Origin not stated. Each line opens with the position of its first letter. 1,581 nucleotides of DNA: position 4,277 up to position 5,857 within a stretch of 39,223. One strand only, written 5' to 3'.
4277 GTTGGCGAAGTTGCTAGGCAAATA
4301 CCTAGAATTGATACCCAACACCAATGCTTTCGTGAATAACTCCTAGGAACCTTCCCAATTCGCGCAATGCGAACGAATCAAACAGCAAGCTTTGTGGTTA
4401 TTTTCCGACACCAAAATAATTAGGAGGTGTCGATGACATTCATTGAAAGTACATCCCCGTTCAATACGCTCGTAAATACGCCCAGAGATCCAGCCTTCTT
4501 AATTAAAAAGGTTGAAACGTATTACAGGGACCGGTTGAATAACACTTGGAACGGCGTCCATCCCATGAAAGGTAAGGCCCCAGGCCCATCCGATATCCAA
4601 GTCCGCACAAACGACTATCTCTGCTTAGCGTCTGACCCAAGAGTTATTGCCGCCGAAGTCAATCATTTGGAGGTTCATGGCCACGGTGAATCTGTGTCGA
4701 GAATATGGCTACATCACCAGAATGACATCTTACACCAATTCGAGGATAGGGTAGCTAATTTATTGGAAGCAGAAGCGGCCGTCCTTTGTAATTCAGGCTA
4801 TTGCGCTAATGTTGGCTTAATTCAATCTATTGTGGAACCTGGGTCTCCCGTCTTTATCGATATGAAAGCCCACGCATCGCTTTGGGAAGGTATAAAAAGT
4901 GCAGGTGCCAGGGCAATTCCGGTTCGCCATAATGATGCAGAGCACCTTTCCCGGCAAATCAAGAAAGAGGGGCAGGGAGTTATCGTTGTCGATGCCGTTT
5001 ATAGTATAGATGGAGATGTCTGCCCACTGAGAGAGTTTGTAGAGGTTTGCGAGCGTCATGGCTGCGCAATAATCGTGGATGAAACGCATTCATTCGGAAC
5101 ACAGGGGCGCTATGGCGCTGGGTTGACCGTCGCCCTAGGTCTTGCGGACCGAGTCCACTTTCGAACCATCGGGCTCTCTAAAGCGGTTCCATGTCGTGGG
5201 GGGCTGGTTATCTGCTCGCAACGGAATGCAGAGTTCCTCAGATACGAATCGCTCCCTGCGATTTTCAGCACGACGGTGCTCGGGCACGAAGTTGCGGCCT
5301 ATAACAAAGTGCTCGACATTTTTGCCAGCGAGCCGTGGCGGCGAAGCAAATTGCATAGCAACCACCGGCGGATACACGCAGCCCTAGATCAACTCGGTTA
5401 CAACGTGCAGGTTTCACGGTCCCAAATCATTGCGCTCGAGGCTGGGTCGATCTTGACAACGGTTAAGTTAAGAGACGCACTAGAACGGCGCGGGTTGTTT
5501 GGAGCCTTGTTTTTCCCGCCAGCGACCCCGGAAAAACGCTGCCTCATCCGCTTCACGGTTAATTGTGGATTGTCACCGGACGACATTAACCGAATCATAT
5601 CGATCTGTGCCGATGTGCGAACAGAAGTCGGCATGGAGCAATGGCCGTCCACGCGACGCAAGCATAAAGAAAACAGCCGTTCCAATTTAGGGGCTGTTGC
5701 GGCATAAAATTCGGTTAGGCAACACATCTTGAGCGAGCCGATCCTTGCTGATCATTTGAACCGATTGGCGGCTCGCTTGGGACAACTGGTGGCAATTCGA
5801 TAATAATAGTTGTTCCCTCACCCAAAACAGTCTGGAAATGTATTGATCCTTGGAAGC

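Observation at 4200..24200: AT-richer ICE cargo that is almost purely a signalling circuit: alpha-hydroxyketone quorum sensing, PhyR-NepR-EcfG, c-di-GMP and a hybrid kinase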

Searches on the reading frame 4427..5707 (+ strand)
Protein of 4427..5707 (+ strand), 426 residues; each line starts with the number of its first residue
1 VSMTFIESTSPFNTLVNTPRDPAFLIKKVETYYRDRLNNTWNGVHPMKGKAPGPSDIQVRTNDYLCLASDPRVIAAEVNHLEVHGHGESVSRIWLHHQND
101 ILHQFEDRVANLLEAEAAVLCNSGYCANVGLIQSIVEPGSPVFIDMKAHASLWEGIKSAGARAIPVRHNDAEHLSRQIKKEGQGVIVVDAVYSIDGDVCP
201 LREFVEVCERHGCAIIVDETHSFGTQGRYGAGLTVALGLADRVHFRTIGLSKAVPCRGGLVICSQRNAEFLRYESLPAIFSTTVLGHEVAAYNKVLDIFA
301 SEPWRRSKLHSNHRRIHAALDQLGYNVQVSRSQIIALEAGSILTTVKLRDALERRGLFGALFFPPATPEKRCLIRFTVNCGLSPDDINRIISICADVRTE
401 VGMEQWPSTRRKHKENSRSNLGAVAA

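Call 3: search_protein_families(library=pfam, proteins=[window:4427-5707:+], max_evalue=0.01)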
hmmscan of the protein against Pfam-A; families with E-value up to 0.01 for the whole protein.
window:4427-5707:+ (426 aa): 5 families
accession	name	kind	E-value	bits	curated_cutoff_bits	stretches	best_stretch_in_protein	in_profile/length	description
PF00155.27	Aminotran_1_2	-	4.6e-32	112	19.7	1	97-391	39-358/361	Aminotransferase class I and II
PF01212.27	Beta_elim_lyase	-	3.4e-08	33.6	27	1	103-256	35-203/288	Beta-eliminating lyase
PF01053.26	Cys_Met_Meta_PP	-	4.4e-07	29.2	27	1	94-222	46-177/381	Cys/Met metabolism PLP-dependent enzyme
PF01041.23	DegT_DnrJ_EryC1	-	6.5e-07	29.3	19.8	1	94-226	19-153/360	DegT/DnrJ/EryC1/StrS aminotransferase family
PF00266.25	Aminotran_5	-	0.00047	19.7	21.5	1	72-224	14-181/371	Aminotransferase class-V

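Call 13: search_protein_families(library=ncbifam, proteins=[window:4427-5707:+], max_evalue=0.01)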
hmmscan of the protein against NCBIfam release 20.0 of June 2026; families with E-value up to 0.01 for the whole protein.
window:4427-5707:+ (426 aa): 27 families (the best 25 are shown)
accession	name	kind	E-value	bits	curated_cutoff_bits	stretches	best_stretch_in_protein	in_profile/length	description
NF005526.0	PRK07179.1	equivalog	2.2e-141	471.1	428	1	17-409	17-407/407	alpha-hydroxyketone-type quorum-sensing autoinducer synthase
TIGR00858.1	bioF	equivalog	1.8e-77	260.5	426.45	1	57-391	24-361/365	8-amino-7-oxononanoate synthase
NF047599.1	SerpalmtaseBetaP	equivalog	1.8e-71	240.9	500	1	48-401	37-393/394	serine palmitoyltransferase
NF005394.0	PRK06939.1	equivalog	1.1e-58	198.9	460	1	56-402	44-395/397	glycine C-acetyltransferase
NF047603.1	SerpalmtaseAlphaP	equivalog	1.6e-57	195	670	1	53-396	44-391/399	serine palmitoyltransferase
NF047600.1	SerpalmtaseCFB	equivalog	2.4e-55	187.8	640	1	61-401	50-392/395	serine palmitoyltransferase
TIGR01825.1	gly_Cac_T_rel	subfamily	2.9e-54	184.2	535.4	1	53-402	32-383/385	BioF/Kbl family PLP-dependent acyltransferase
TIGR01822.1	2am3keto_CoA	equivalog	6.7e-50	170.1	493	1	56-401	40-390/393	glycine C-acetyltransferase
TIGR01821.1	5aminolev_synth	equivalog_domain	1.3e-46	159.2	338.55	1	61-404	52-400/402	5-aminolevulinate synthase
NF005697.0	PRK07505.1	subfamily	1.2e-28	99.9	342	1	61-401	55-402/405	hypothetical protein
NF004608.1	PRK05937.1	equivalog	6.3e-25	87.7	399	1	87-303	42-261/366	8-amino-7-oxononanoate synthase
NF005695.0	PRK07503.1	equivalog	1.9e-07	30.1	666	1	87-278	52-241/403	methionine gamma-lyase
NF006347.0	PRK08574.1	equivalog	2.9e-07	29.6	477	1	98-221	51-176/385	cystathionine gamma-synthase family protein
NF004757.0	PRK06084.1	equivalog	2.9e-06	26.4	790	1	74-222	38-183/425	bifunctional O-acetylhomoserine aminocarboxypropyltransferase/cysteine synthase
NF005758.0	PRK07582.1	equivalog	6e-06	25.3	440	1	91-221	47-176/372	cystathionine gamma-lyase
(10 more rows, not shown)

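Call 14: find_homologous_proteins(query=window:4427-5707:+, max_evalue=1e-20)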
Query window:4427-5707:+ (426 aa): 1106 proteins with E <= 1e-20 among 8000 candidates; the best 120 are listed.
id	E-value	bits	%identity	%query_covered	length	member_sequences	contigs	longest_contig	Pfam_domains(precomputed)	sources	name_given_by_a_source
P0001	5.5e-289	976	100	100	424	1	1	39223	PF00155.28,PF01212.28,PF01053.27,PF01041.24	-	-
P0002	3.1e-255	865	88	99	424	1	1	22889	PF00155.28,PF01212.28,PF01053.27,PF01041.24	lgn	-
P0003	4.6e-197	673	68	98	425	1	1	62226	PF00155.28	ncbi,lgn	ncbi:MAG: alpha-hydroxyketone-type quorum-sensing autoinducer synthase [Pseudomonadota bacterium]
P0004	2.1e-196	671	71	96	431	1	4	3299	PF00155.28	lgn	-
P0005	1.1e-192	659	69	95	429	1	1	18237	PF00155.28,PF01212.28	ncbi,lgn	-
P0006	2.5e-191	654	66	99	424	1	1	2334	PF00155.28,PF01053.27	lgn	-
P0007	9.6e-187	639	69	94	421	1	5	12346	PF00155.28,PF01053.27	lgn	-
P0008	5.8e-186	636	67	94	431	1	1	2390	PF00155.28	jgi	jgi:CAI-1 autoinducer synthase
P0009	1.3e-183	629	67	92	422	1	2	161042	PF00155.28,PF01212.28,PF01053.27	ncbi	-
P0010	3.6e-183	627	67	95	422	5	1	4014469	PF00155.28,PF01212.28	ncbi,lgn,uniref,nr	ncbi:8-amino-7-oxononanoate synthase [Rhodomicrobium vannielii ATCC 17100]|uniref:8-amino-7-oxononan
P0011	4.4e-183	627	66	96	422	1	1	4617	PF00155.28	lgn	-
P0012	1.0e-182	626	66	94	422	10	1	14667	PF00155.28,PF01212.28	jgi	jgi:CAI-1 autoinducer synthase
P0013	1.7e-182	625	68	92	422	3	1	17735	PF00155.28,PF01212.28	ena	-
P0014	3.0e-182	624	67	93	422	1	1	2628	PF00155.28,PF01212.28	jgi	jgi:CAI-1 autoinducer synthase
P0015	3.5e-182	624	66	95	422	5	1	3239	PF00155.28,PF01212.28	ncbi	-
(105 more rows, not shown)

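Call 16: find_encoding_contigs(protein=P0002, flank=10000, max_places=3)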
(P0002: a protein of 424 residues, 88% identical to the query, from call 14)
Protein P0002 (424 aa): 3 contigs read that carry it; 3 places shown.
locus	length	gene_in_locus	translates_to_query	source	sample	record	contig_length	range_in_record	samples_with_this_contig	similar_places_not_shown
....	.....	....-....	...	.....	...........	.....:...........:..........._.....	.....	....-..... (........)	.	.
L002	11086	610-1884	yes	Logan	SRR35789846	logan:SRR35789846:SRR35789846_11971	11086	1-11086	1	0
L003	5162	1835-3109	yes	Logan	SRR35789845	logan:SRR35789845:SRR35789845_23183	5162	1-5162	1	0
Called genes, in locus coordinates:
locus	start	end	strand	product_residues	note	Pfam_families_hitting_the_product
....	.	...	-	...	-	?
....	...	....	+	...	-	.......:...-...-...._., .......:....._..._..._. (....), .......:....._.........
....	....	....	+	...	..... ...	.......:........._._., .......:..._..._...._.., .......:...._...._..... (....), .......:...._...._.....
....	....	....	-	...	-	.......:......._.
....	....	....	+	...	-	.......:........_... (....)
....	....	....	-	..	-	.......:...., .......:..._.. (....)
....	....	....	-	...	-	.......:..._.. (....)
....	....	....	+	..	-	-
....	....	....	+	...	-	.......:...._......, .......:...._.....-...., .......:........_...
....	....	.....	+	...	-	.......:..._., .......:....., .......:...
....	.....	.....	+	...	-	-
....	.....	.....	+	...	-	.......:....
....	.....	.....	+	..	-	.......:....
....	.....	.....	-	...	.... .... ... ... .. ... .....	-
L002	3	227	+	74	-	?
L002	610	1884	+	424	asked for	PF00155:Aminotran_1_2, PF01053:Cys_Met_Meta_PP, PF01041:DegT_DnrJ_EryC1 (weak), PF01212:Beta_elim_lyase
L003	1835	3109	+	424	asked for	PF00155:Aminotran_1_2, PF01053:Cys_Met_Meta_PP, PF01041:DegT_DnrJ_EryC1 (weak), PF01212:Beta_elim_lyase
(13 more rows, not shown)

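Call 17: find_encoding_contigs(protein=P0003, flank=10000, max_places=3)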
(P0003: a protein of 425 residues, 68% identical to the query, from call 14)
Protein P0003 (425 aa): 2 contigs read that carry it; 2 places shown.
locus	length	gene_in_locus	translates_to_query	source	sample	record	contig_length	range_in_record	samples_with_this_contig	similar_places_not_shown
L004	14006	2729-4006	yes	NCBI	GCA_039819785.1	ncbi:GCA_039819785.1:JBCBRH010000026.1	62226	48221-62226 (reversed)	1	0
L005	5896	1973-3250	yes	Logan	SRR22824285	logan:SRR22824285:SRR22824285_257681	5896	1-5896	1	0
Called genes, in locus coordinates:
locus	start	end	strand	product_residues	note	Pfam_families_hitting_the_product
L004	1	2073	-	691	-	PF02534:T4SS-DNA_transf, PF10412:TrwB_AAD_bind, PF12696:TraG-D_C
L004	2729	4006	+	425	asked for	PF00155:Aminotran_1_2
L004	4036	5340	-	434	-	PF00512:HisKA (weak), PF02518:HATPase_c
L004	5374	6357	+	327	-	PF00072:Response_reg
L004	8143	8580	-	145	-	-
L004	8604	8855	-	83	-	PF02604:PhdYeFM_antitox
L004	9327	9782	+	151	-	-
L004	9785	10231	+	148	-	-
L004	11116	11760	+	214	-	PF07885:Ion_trans_2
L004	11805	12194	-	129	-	-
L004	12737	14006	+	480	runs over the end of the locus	PF05598:DUF772, PF01609:DDE_Tnp_1, PF13751:DDE_Tnp_1_6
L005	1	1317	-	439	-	?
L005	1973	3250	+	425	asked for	PF00155:Aminotran_1_2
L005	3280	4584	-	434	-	PF00512:HisKA (weak), PF02518:HATPase_c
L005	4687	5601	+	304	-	PF00072:Response_reg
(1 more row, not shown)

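Call 23: find_related_loci(query=A1, collection=genome_contigs, flank=10000)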
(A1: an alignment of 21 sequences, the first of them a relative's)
Query A1 (424 aa) in genome_contigs; peptide patterns used: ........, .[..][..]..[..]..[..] (x = any residue, [..] = any of these).
124 stretches matched a pattern; 83 encode a relative of the query (tblastn E <= 1e-3); the best 80 are kept; 80 distinct loci.
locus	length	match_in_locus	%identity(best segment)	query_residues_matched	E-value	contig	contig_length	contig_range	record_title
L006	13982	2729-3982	68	1-419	0e+0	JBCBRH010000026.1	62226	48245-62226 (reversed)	MAG: Pseudomonadota bacterium isolate J06636_20 k141_169157_length_62226_cov_41.9961, whole genome shotgun sequence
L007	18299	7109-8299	68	17-413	0e+0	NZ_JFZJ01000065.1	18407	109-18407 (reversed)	Rhodomicrobium udaipurense JA643 contig00065, whole genome shotgun sequence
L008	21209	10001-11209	66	17-419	0e+0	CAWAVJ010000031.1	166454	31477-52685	MAG: uncultured Alphaproteobacteria bacterium isolate MFD09567.bin.2.15 genome assembly, contig: contig_35222, whole gen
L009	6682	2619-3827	66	17-419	0e+0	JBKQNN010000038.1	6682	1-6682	MAG: Rhodomicrobium sp. isolate LASCr2D2E2F__bin_140 LASCr2D2E2F_000000023675, whole genome shotgun sequence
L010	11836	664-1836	67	17-407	0e+0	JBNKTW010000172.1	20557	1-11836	MAG: Rhodomicrobiaceae bacterium isolate A2.bin.14.orig k141_387853, whole genome shotgun sequence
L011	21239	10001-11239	64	1-407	0e+0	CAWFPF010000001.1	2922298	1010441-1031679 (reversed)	MAG: uncultured Alphaproteobacteria bacterium isolate MFD01689.bin.1.1 genome assembly, contig: contig_10895, whole geno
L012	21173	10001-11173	66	17-407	0e+0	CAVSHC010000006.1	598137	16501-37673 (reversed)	MAG: uncultured Alphaproteobacteria bacterium isolate MFD01476.bin.1.154 genome assembly, contig: contig_4547, whole gen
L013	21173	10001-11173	66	17-407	0e+0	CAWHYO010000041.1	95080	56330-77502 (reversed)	MAG: uncultured Alphaproteobacteria bacterium isolate MFD01476.bin.2.101 genome assembly, contig: contig_8784, whole gen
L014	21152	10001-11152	67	19-402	5e-180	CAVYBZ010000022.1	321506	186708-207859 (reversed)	MAG: uncultured Alphaproteobacteria bacterium isolate MFD01223.bin.1.34 genome assembly, contig: contig_4585, whole geno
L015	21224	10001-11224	61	4-412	6e-179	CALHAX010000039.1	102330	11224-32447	MAG: uncultured Hyphomicrobiaceae bacterium isolate H2_Bin_Bin_34_sub_1 genome assembly, contig: c_000000030208, whole g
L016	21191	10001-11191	64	17-413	7e-179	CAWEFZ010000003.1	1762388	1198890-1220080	MAG: uncultured Alphaproteobacteria bacterium isolate MFD01223.bin.1.133 genome assembly, contig: contig_157, whole geno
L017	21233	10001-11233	60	3-417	2e-175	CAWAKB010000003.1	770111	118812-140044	MAG: uncultured Alphaproteobacteria bacterium isolate MFD02416.bin.1.147 genome assembly, contig: contig_40948, whole ge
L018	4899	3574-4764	62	14-410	5e-179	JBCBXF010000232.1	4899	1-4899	MAG: Pseudomonadota bacterium isolate J06649_7 NODE_232_length_4899_cov_4.650145, whole genome shotgun sequence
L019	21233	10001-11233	61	14-424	2e-174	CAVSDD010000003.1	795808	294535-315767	MAG: uncultured Alphaproteobacteria bacterium isolate MFD02134.bin.1.217 genome assembly, contig: contig_24598, whole ge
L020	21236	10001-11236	59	3-418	3e-173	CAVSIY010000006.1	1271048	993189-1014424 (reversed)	MAG: uncultured Alphaproteobacteria bacterium isolate MFD02416.bin.1.267 genome assembly, contig: contig_44291, whole ge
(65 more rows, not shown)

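Call 54: find_encoding_contigs(protein=P0005, flank=10000, max_places=2)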
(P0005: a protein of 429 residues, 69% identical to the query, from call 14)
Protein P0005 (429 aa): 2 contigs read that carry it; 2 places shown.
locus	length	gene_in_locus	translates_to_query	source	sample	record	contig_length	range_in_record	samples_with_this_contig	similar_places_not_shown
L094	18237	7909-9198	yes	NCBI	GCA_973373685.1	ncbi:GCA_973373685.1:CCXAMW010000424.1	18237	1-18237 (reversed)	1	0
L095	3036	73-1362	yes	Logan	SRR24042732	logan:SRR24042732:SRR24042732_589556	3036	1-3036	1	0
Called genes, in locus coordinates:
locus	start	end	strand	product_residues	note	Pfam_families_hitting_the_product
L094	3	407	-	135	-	?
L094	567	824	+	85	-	-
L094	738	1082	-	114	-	PF12762:DDE_Tnp_IS1595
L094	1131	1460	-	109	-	-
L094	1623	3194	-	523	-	PF00239:Resolvase, PF07508:Recombinase, PF13408:Zn_ribbon_recom (weak)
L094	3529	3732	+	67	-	-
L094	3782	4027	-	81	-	-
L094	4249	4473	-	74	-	-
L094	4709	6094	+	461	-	-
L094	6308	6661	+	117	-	PF13560:HTH_31 (weak), PF01381:HTH_3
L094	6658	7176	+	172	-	-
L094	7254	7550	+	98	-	-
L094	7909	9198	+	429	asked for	PF00155:Aminotran_1_2, PF01212:Beta_elim_lyase (faint)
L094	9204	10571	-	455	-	PF02518:HATPase_c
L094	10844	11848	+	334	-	PF00072:Response_reg (weak)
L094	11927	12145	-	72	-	PF00196:GerE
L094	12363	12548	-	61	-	PF13560:HTH_31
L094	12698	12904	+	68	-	-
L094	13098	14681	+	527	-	PF00239:Resolvase, PF07508:Recombinase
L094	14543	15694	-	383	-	PF13541:ChlI, PF01078:Mg_chelatase, PF07728:AAA_5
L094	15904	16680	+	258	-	PF00413:Peptidase_M10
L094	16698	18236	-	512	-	?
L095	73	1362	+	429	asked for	PF00155:Aminotran_1_2, PF01212:Beta_elim_lyase (faint)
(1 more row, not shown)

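Call 55: find_encoding_contigs(protein=P0007, flank=10000, max_places=2)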
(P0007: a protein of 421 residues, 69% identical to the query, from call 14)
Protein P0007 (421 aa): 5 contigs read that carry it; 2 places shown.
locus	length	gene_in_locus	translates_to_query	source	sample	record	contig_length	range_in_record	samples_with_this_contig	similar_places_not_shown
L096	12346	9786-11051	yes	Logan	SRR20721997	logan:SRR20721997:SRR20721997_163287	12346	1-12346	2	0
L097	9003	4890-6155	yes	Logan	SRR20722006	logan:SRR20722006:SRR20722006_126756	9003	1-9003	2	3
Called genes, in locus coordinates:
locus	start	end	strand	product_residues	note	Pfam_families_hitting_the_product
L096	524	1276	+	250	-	-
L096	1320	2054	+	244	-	PF01925:TauE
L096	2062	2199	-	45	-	-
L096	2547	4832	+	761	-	PF02743:dCache_1, PF00990:GGDEF, PF00563:EAL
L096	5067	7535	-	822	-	PF14022:DUF4238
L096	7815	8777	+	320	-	PF13391:HNH_2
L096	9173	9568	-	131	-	-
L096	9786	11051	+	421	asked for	PF00155:Aminotran_1_2, PF01053:Cys_Met_Meta_PP (weak)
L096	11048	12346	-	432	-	?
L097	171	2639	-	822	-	PF14022:DUF4238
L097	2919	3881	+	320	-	PF13391:HNH_2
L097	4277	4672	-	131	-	-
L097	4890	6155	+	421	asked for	PF00155:Aminotran_1_2, PF01053:Cys_Met_Meta_PP (weak)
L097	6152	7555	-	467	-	PF02518:HATPase_c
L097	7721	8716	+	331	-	PF00072:Response_reg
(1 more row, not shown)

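Call 78: search_dna_similar(query=window:4433-5707:+, collection=plasmids, mode=protein, max_rows=15, max_evalue=1e-60)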
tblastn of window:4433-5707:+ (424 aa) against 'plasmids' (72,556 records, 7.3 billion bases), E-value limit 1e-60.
Records with a match: 9; places in all: 9; records where one place covers at least 80% of the query: 9.
Best place of each record, by identity: <60% 9.
By first word of the organism name: Vibrio 5; Cupriavidus 1; Ralstonia 1; Tistrella 1; Streptomyces 1.
By predicted mobility (MOB-suite, as given by PLSDB): non-mobilizable 8; conjugative 1.
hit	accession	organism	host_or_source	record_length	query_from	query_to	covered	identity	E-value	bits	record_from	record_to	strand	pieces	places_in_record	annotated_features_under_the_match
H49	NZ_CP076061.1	Cupriavidus sp. EM10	Pure-cultured cell,sewage water sludge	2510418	20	420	95%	45.6%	6e-109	359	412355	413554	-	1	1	none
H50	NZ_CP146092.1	Ralstonia sp. RRA.1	-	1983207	16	424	96%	43.0%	1e-100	335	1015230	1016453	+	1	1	none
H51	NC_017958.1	Tistrella mobilis KA081020-065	-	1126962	43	396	83%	44.6%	5e-87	296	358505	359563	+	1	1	record has no annotation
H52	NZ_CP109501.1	Streptomyces sp. NBC_01426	-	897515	17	392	89%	41.1%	2e-86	295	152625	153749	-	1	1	cqsA: alpha-hydroxyketone-type quorum-sensing autoinducer synthase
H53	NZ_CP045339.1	Vibrio sp. THAF190c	pure culture,Surface of a polyethylene ...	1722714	20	392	88%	40.5%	5e-82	281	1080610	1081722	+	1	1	none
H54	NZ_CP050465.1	Vibrio campbellii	single cell,seawater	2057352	20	404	91%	37.0%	7e-79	273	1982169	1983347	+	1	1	none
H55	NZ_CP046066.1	Vibrio sp. THAF191d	pure culture,Surface of a polyethylene ...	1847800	10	392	90%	36.8%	8e-76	264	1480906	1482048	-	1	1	none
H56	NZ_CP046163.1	Vibrio sp. THAF191c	pure culture,Surface of a polyethylene ...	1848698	10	392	90%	36.8%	8e-76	264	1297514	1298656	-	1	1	none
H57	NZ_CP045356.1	Vibrio sp. THAF64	pure culture,Surface of a sandy ...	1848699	10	392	90%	36.8%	8e-76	264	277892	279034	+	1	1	none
